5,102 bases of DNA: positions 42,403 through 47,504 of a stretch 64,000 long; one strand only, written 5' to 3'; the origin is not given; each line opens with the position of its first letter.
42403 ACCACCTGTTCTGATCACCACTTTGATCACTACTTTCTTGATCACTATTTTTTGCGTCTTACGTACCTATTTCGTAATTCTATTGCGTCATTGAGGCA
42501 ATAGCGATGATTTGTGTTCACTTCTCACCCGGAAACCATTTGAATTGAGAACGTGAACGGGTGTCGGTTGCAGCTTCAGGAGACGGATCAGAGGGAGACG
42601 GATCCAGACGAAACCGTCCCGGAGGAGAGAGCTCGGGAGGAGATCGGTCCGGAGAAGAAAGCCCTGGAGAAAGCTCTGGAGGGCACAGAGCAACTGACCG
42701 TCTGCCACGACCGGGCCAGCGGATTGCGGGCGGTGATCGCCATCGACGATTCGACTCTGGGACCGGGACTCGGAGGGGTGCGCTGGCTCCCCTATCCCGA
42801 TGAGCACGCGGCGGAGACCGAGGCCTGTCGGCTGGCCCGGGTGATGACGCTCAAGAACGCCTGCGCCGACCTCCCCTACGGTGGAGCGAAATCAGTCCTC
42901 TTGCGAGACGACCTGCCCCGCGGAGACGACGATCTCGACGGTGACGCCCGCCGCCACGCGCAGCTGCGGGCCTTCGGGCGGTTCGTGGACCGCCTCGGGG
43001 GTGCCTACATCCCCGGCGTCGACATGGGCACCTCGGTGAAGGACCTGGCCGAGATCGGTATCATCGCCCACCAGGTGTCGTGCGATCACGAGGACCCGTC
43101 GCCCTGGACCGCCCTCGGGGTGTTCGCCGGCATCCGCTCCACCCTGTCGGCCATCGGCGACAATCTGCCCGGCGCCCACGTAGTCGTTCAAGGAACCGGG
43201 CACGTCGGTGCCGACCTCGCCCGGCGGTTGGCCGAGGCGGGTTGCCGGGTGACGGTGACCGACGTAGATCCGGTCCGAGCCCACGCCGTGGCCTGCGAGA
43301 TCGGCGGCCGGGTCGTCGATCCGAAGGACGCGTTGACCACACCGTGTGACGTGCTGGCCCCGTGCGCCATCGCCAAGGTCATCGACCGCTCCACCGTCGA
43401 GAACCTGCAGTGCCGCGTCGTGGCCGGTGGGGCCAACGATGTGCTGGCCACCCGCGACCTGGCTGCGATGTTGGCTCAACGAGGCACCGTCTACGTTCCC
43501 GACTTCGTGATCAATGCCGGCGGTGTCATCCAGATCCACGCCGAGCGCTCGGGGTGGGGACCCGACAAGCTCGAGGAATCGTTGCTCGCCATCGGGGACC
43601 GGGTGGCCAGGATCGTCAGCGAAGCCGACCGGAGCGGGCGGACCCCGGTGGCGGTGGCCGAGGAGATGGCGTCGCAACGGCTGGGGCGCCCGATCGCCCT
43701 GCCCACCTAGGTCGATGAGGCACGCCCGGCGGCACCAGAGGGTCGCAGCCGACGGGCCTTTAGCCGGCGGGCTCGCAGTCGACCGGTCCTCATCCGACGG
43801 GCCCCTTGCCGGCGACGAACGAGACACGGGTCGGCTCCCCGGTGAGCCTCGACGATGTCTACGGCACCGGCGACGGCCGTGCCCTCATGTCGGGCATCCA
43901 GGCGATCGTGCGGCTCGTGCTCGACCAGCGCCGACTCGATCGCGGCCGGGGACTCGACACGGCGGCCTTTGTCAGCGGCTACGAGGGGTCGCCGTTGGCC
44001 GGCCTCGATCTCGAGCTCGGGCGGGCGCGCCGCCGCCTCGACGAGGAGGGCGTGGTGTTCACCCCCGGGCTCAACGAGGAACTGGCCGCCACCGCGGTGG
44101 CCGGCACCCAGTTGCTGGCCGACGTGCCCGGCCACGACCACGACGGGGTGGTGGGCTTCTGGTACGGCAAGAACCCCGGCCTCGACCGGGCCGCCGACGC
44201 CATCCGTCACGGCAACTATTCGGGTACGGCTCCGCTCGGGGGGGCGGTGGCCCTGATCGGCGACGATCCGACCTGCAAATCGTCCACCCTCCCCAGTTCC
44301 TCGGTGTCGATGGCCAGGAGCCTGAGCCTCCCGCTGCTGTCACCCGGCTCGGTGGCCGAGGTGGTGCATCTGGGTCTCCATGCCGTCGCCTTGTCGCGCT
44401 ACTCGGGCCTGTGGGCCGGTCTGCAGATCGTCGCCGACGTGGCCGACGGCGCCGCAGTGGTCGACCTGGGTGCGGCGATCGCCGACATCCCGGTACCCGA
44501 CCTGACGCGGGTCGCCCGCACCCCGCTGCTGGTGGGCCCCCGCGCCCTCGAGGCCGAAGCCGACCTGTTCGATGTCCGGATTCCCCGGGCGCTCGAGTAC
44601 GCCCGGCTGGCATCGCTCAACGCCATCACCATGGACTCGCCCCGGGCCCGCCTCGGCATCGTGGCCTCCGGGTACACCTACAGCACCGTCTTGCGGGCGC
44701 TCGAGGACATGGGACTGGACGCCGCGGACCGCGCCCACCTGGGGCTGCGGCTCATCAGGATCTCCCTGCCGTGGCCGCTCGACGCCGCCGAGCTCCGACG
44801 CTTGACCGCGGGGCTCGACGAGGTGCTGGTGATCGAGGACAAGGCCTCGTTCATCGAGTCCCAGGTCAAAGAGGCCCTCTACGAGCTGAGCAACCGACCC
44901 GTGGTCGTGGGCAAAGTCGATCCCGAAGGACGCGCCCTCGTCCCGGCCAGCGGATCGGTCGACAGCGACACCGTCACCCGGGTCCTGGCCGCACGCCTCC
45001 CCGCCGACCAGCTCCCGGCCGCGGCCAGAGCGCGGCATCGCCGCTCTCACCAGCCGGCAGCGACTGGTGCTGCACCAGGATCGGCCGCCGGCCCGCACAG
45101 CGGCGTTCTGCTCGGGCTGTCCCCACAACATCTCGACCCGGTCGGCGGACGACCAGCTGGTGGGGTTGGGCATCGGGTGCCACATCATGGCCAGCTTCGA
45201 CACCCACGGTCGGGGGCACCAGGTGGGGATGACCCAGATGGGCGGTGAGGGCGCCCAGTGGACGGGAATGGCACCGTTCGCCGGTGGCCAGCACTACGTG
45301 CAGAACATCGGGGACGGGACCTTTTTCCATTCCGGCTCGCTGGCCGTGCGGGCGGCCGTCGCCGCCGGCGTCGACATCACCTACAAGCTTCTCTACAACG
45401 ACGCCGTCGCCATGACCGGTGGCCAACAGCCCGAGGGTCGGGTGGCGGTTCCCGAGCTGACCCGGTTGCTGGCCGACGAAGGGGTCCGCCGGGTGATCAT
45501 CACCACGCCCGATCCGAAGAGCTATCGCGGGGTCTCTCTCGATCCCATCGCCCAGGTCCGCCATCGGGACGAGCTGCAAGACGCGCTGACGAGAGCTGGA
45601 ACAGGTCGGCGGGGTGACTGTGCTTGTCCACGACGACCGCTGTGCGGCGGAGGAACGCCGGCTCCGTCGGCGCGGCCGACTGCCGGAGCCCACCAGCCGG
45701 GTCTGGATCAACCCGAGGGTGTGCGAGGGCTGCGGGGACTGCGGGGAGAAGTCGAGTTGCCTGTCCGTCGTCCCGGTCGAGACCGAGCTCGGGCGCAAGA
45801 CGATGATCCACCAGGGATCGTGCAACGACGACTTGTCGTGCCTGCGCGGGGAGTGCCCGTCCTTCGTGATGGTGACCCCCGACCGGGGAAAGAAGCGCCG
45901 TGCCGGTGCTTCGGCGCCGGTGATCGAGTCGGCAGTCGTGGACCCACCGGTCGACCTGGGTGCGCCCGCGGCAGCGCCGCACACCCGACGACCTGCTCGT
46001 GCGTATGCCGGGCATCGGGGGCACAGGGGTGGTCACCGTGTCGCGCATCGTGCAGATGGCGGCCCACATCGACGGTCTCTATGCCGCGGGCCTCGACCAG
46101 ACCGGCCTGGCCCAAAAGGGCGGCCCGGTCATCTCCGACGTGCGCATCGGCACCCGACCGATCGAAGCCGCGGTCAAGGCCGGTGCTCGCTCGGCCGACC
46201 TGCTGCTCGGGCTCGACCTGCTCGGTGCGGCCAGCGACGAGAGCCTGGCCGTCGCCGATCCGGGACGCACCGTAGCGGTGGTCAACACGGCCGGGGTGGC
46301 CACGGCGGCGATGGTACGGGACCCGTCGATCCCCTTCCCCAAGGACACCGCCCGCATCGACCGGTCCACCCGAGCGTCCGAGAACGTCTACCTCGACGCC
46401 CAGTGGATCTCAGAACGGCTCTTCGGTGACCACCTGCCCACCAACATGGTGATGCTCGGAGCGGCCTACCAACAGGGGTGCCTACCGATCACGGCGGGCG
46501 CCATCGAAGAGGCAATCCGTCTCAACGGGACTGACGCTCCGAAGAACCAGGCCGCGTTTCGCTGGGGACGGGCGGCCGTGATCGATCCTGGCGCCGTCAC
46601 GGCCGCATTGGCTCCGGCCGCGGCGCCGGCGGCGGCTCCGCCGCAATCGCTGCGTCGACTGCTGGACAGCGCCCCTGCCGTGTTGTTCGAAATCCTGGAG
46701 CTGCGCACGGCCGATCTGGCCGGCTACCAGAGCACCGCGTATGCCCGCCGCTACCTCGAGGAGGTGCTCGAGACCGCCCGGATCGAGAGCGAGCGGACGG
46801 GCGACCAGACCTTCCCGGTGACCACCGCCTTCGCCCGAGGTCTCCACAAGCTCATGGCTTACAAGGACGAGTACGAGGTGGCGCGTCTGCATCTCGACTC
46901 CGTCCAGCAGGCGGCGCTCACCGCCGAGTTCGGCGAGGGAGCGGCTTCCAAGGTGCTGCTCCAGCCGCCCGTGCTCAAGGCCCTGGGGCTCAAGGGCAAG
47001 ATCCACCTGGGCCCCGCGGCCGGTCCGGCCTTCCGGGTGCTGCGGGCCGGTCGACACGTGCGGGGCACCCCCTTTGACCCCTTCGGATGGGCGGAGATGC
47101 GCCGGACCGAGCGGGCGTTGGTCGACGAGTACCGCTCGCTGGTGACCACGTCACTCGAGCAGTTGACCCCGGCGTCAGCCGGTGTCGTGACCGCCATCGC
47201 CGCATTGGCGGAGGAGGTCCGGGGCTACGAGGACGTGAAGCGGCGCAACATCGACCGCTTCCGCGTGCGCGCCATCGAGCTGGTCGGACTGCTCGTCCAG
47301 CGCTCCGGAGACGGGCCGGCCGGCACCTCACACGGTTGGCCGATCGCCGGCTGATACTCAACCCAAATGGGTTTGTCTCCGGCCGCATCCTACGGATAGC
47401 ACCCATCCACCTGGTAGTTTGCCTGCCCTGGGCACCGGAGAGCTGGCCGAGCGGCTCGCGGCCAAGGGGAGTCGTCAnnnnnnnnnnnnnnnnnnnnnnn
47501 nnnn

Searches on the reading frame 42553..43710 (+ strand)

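Call 47: search_protein_families(library=pfam, proteins=[window:42553-43710:+], max_evalue=0.0001)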
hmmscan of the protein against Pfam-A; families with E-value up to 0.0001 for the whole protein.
window:42553-43710:+ (385 aa): 4 families
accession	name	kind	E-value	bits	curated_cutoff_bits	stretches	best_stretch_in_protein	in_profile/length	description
PF00208.27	ELFV_dehydrog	-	1.9e-18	67.5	23.4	1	255-332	102-181/241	Glutamate/Leucine/Phenylalanine/Valine dehydrogenase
PF02812.23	ELFV_dehydrog_N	-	4.9e-15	55.8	25.3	1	54-166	13-121/129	Glu/Leu/Phe/Val dehydrogenase, dimerisation domain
PF00670.27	AdoHcyase_NAD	-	1.4e-06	29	27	1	205-286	21-101/162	S-adenosyl-L-homocysteine hydrolase, NAD binding domain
PF02826.25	2-Hacid_dh_C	-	5.5e-05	23.1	25.1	0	200-268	29-95/178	D-isomer specific 2-hydroxyacid dehydrogenase, NAD binding domain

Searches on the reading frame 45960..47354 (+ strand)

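Call 47: search_protein_families(library=pfam, proteins=[window:45960-47354:+], max_evalue=0.0001)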
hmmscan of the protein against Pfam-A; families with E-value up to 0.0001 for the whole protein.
window:45960-47354:+ (464 aa): 2 families
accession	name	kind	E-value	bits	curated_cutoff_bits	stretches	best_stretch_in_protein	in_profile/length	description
PF20169.3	DUF6537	-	8.8e-57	192.7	27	1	244-438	3-201/203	Family of unknown function (DUF6537)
PF01558.24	POR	-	7.9e-23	81.9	27.4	1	20-204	1-172/173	Pyruvate ferredoxin/flavodoxin oxidoreductase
